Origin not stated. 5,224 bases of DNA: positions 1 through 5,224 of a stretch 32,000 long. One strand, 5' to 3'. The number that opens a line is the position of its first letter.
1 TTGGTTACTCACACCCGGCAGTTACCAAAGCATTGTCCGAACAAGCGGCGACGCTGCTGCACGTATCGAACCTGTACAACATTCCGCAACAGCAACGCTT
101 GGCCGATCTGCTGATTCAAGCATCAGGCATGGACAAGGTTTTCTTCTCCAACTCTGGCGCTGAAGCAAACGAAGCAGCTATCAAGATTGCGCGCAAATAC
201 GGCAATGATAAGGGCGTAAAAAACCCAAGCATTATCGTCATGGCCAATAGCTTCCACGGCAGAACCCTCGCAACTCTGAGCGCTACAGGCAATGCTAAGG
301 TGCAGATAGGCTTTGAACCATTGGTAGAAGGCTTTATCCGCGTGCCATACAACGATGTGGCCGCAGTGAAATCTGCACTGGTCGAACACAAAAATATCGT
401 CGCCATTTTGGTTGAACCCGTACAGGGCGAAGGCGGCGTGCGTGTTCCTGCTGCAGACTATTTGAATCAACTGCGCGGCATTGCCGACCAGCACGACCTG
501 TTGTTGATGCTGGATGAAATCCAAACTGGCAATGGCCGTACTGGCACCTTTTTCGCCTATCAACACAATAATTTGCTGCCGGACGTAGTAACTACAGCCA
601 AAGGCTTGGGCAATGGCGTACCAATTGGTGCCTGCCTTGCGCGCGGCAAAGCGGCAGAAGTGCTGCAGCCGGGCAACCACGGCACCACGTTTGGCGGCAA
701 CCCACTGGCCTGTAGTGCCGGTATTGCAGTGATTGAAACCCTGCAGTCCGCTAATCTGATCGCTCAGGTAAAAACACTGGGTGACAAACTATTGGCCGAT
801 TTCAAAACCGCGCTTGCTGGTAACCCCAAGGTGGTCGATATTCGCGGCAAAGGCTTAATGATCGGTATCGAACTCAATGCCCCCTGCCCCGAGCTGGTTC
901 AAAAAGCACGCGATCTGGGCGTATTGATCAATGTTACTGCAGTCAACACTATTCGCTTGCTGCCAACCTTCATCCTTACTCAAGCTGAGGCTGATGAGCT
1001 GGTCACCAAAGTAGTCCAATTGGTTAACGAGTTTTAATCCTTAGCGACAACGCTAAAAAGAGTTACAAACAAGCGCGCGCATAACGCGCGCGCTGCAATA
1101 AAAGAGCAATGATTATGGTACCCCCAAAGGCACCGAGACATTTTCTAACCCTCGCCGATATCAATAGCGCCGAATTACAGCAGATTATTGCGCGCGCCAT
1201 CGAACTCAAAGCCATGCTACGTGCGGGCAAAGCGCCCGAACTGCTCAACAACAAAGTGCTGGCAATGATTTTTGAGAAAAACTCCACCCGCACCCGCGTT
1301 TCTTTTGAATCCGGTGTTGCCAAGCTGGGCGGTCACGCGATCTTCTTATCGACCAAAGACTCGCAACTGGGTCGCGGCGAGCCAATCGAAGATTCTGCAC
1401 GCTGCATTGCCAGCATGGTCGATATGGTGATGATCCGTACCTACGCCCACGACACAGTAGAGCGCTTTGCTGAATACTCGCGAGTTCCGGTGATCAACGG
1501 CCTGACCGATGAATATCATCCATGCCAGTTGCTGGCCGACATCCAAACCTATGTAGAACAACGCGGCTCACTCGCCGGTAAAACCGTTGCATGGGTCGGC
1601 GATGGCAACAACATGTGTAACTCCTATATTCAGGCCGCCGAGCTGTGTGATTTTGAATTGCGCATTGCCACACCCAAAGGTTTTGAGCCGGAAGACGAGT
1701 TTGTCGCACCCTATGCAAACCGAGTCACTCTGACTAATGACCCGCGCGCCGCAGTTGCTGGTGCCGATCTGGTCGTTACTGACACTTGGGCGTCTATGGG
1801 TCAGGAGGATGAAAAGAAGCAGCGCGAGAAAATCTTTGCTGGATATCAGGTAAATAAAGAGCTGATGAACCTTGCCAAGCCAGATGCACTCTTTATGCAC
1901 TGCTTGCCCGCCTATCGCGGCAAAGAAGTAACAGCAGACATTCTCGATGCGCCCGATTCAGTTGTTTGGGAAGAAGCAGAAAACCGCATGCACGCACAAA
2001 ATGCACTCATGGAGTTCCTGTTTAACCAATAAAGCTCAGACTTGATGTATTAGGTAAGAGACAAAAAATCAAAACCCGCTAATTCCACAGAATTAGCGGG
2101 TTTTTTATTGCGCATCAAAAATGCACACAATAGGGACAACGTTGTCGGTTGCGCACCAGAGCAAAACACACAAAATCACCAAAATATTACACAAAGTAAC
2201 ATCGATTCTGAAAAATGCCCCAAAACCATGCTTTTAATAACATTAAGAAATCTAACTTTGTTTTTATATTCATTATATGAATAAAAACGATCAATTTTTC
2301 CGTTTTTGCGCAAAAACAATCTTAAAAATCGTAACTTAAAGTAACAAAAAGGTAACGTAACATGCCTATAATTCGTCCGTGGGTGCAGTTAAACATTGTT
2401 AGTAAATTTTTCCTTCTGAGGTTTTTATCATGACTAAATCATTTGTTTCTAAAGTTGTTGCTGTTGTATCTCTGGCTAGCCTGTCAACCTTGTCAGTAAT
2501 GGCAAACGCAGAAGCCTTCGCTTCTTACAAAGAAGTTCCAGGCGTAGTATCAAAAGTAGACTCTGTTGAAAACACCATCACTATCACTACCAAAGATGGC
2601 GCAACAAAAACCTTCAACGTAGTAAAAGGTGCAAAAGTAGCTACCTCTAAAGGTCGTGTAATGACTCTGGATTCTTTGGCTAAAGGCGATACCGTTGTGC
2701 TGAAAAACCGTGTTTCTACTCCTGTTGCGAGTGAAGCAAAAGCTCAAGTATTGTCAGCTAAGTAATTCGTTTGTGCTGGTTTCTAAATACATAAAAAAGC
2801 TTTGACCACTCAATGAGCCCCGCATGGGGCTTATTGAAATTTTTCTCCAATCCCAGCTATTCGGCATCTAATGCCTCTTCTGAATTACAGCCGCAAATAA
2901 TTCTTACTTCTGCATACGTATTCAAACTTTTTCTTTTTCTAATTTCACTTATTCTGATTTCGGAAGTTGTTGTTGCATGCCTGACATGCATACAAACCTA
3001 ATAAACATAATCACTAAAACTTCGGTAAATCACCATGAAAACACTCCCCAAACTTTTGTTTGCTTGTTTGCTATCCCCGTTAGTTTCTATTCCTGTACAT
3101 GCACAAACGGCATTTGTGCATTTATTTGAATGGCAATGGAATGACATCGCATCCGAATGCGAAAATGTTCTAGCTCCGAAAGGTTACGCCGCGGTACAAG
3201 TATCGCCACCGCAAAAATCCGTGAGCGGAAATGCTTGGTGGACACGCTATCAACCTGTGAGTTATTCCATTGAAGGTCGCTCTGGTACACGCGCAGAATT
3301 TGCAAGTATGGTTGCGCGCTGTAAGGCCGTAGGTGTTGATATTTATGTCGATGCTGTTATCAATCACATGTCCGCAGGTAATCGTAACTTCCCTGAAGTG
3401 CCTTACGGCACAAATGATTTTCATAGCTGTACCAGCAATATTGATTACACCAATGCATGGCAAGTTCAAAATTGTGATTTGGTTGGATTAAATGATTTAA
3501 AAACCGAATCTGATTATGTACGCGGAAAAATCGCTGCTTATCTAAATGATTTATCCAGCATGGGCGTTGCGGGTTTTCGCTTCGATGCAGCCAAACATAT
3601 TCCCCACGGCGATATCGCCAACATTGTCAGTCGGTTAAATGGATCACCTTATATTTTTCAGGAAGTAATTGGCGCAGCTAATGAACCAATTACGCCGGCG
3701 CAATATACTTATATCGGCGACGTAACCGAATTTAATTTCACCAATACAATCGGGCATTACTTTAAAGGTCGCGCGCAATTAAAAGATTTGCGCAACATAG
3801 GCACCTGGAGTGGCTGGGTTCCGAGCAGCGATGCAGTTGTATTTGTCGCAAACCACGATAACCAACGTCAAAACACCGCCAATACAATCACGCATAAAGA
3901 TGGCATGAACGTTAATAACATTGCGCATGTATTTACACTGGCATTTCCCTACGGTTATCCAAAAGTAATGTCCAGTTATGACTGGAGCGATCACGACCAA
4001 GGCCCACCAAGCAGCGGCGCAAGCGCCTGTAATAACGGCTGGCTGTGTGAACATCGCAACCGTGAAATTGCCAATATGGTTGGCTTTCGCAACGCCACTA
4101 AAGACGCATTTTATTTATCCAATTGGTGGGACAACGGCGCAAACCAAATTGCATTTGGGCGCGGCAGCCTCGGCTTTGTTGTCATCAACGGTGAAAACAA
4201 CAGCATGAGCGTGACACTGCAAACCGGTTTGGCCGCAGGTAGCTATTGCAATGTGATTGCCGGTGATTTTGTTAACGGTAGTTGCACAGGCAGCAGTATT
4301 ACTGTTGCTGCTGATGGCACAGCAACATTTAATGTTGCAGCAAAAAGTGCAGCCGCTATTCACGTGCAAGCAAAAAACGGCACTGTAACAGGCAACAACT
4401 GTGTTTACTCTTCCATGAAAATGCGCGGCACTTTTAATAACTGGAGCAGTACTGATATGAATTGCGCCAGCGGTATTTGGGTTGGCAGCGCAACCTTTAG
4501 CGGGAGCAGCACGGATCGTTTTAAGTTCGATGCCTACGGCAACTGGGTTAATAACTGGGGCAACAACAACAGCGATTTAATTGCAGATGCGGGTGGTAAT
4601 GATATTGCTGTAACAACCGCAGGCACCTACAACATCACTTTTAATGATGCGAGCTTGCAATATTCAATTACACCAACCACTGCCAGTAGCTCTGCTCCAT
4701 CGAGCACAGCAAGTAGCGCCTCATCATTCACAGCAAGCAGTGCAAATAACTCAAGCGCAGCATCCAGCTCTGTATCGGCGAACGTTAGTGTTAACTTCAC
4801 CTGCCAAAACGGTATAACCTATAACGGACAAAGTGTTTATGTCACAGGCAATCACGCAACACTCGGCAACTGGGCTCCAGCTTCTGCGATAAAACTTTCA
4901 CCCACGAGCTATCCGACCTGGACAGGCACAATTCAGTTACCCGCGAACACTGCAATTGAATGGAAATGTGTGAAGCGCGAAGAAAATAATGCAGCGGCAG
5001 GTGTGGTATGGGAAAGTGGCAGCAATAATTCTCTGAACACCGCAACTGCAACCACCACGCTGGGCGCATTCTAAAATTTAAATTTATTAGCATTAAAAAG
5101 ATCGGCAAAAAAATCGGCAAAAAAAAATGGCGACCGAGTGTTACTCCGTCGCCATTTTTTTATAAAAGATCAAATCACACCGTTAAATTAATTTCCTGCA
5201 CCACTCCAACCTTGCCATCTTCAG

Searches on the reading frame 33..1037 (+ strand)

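Call 71: search_protein_families(library=pfam, proteins=[window:33-1037:+], max_evalue=0.00001)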
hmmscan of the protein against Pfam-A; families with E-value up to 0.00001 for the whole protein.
window:33-1037:+ (334 aa): 1 family
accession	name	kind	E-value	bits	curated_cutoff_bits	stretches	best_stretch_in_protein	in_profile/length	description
PF00202.27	Aminotran_3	-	6.9e-100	335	30.5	1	2-329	53-401/403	Aminotransferase class-III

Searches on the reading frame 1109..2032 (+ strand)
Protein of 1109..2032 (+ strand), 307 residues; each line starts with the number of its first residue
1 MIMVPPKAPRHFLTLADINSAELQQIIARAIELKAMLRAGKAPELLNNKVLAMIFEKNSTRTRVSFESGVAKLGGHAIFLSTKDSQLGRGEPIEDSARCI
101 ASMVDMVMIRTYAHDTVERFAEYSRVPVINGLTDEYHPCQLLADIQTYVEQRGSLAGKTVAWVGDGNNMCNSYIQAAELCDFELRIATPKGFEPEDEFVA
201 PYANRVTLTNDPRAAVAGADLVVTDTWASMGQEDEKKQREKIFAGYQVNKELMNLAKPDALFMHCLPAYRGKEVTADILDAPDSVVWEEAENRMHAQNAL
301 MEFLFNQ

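Call 71: search_protein_families(library=pfam, proteins=[window:1109-2032:+], max_evalue=0.00001)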
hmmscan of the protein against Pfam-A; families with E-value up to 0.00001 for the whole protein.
window:1109-2032:+ (307 aa): 2 families
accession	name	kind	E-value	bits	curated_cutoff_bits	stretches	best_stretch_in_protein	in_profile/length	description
PF00185.30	OTCace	-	1.7e-54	184.6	29.4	1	157-303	2-156/157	Aspartate/ornithine carbamoyltransferase, Asp/Orn binding domain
PF02729.26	OTCace_N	-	4.6e-50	170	29.9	1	10-149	1-147/148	Aspartate/ornithine carbamoyltransferase, carbamoyl-P binding domain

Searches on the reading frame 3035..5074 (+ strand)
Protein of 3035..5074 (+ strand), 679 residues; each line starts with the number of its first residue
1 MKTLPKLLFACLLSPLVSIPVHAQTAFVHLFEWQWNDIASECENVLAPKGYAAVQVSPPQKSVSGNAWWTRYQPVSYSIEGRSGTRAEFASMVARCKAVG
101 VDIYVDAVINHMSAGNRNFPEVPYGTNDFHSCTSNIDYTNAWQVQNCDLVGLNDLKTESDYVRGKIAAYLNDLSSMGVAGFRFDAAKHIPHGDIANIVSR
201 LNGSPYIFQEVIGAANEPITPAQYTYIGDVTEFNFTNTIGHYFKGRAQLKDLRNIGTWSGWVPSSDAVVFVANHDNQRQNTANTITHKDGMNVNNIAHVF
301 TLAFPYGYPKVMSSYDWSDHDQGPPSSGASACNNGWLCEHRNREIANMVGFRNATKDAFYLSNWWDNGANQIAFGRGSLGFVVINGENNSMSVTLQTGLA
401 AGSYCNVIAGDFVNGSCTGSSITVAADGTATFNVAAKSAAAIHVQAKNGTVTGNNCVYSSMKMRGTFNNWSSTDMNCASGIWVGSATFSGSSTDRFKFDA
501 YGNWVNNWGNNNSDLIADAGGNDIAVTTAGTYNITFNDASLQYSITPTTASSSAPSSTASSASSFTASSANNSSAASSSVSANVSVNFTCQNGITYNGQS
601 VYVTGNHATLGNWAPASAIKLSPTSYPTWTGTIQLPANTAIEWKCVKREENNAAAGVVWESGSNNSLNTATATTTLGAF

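Call 71: search_protein_families(library=pfam, proteins=[window:3035-5074:+], max_evalue=0.00001)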
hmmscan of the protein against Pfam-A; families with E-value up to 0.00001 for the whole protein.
window:3035-5074:+ (679 aa): 3 families
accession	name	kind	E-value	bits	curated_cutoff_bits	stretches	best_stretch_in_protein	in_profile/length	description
PF00686.25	CBM_20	-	1.9e-26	92.1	23.3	1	584-674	2-92/97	Starch binding domain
PF02806.24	Alpha-amylase_C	-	1.3e-15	58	21.2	1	365-445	1-95/95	Alpha amylase, C-terminal all-beta domain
PF00128.31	Alpha-amylase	-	5.9e-12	46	22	1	77-217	57-247/446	Alpha amylase, catalytic domain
